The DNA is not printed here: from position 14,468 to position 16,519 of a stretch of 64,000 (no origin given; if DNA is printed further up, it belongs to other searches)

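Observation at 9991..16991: Non-canonical Ton-like motor operon: tonB - DxDxDG-repeat protein - exbB - exbD - 1148-aa HEAT-repeat protein, without any TonB-dependent receptor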

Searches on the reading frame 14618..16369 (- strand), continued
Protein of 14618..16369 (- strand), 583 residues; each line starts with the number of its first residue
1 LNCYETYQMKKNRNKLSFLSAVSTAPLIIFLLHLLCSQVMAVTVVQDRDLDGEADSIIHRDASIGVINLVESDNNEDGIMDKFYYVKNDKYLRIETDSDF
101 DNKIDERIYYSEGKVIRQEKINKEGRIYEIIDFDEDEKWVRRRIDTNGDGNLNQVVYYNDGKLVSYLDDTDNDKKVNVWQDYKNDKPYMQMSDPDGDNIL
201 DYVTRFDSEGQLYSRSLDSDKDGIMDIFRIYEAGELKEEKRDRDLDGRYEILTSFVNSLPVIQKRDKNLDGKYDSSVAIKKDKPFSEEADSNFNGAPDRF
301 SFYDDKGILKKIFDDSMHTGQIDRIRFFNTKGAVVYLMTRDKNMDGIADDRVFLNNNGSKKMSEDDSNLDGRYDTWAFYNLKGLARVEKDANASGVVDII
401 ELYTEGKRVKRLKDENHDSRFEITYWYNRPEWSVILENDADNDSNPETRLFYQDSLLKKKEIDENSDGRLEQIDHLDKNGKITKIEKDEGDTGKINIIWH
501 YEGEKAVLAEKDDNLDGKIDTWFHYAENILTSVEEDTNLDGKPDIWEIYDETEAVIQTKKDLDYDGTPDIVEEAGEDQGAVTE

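Call 62: search_protein_families(library=pfam, proteins=[L021:13576-15882:+, L021:16001-16882:+, L021:17021-17782:+, L021:17772-18785:+, L021:18814-20250:+, L021:8383-9768:+, L029:12845-13213:+, L029:14387-15820:+, L029:18320-19801:+, L051:14264-15055:+], max_evalue=0.0001)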
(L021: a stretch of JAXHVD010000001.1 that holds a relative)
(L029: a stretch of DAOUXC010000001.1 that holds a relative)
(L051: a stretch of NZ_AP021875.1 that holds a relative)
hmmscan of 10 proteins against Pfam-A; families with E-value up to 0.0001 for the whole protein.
L021:13576-15882:+ (768 aa): 2 families
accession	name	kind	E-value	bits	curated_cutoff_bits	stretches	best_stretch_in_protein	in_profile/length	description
PF00593.30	TonB_dep_Rec_b-barrel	-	4.9e-30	106.2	27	1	310-741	72-435/436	TonB dependent receptor-like, beta-barrel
PF07715.20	Plug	-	3.1e-14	53.8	23.9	1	147-236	22-107/107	TonB-dependent Receptor Plug Domain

L021:16001-16882:+ (293 aa): 1 family
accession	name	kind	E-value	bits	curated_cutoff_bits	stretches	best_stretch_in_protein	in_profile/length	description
PF00590.25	TP_methylase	-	2.6e-38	132.5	27.8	1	39-265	2-211/212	Tetrapyrrole (Corrin/Porphyrin) Methylases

L021:17021-17782:+ (253 aa): 1 family
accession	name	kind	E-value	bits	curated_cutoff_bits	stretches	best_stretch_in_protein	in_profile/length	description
PF10670.15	DUF4198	-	4.9e-44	151.4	34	1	21-231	1-208/209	Domain of unknown function (DUF4198)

L021:17772-18785:+ (337 aa): 1 family
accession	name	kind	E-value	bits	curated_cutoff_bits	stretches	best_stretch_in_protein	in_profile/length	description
PF02663.19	FmdE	-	2.3e-20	73.4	22.9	1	179-285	1-99/133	FmdE, Molybdenum formylmethanofuran dehydrogenase operon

L021:18814-20250:+ (478 aa): 2 families
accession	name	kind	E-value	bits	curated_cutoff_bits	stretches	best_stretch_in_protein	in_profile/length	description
PF13520.12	AA_permease_2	-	2.2e-58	198.6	27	1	24-436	1-404/427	Amino acid permease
PF00324.27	AA_permease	-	4.9e-30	105.1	24.6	1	31-432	4-409/470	Amino acid permease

L021:8383-9768:+ (461 aa): 5 families
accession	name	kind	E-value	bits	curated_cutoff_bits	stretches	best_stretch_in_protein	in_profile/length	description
PF00158.32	Sigma54_activat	-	2.3e-64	216.6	20.2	1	143-310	2-167/168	Sigma-54 interaction domain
PF00072.30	Response_reg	-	1.5e-26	93.2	30.2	1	6-112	1-108/111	Response regulator receiver domain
PF25601.1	AAA_lid_14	-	6.3e-22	77.6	27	1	317-396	2-81/87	AAA+ ATPase lid domain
PF14532.12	Sigma54_activ_2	-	2.7e-19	70.2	25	1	143-315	1-138/138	Sigma-54 interaction domain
PF02954.25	HTH_8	-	3.5e-08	33.5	22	1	419-457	3-41/42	Bacterial regulatory protein, Fis family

L029:12845-13213:+ (122 aa): 1 family
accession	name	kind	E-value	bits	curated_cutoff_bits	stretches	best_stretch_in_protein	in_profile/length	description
PF13366.12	PDDEXK_3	-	5.2e-43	146.6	22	1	5-116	2-116/117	PD-(D/E)XK nuclease superfamily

L029:14387-15820:+ (477 aa): 2 families
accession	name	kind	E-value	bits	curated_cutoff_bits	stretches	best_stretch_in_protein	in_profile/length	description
PF07715.20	Plug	-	1.6e-14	54.7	23.9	1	55-164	4-107/107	TonB-dependent Receptor Plug Domain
PF00593.30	TonB_dep_Rec_b-barrel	-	9.1e-11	42.7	27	1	221-475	49-244/436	TonB dependent receptor-like, beta-barrel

L029:18320-19801:+ (493 aa): 2 families
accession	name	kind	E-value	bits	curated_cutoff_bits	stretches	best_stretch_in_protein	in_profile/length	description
PF01156.24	IU_nuc_hydro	-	5.1e-21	76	34.2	1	32-272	2-252/297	Inosine-uridine preferring nucleoside hydrolase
PF02663.19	FmdE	-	3.5e-11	43.8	22.9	1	355-440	1-82/133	FmdE, Molybdenum formylmethanofuran dehydrogenase operon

L051:14264-15055:+ (263 aa): 1 family
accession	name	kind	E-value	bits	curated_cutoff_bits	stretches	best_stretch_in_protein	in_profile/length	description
PF10670.15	DUF4198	-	3.1e-36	125.9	34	1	25-239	2-208/209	Domain of unknown function (DUF4198)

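Call 63: search_solved_structures(query=L005:5689-7797:+, max_evalue=0.01, show_alignments=0)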
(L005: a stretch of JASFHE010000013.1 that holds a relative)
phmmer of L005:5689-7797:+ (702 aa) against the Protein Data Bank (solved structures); distinct sequences matched with E-value up to 0.01: 9.
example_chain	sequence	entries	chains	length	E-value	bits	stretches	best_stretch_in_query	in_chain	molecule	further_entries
6z8r_A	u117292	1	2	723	7.1e-24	87.3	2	434-701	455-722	Putative copper transport outer membrane porin OprC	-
6fok_A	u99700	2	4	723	8e-24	87.1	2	434-701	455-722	Putative copper transport outer membrane porin OprC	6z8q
6z8s_A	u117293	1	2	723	8e-24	87.1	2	434-701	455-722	Putative copper transport outer membrane porin OprC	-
6z8t_A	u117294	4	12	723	8.1e-24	87.1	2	434-701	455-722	Putative copper transport outer membrane porin OprC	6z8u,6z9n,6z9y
6fom_A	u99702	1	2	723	1.6e-22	82.8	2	434-701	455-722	Putative copper transport outer membrane porin OprC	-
6z8y_A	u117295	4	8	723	1.7e-22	82.8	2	434-701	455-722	Putative copper transport outer membrane porin OprC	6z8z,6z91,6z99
5out_A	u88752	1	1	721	2.5e-06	29.3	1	630-701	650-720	Ferric enterobactin receptor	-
9c4o_A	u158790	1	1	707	3.9e-06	28.7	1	408-666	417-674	Pyrroloquinoline quinone transporter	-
6v81_A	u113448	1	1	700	4.2e-06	28.6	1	408-666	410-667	Probable TonB-dependent receptor YncD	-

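Call 70: list_cluster_members(proteins=[P0155, window:14618-16345:-, window:9991-13437:-])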
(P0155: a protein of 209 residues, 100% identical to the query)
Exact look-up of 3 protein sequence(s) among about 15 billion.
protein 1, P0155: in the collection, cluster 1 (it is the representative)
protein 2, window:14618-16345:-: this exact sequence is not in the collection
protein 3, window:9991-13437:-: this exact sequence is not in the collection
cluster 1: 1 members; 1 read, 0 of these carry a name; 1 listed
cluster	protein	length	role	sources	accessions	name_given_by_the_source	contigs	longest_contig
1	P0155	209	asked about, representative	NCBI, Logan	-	-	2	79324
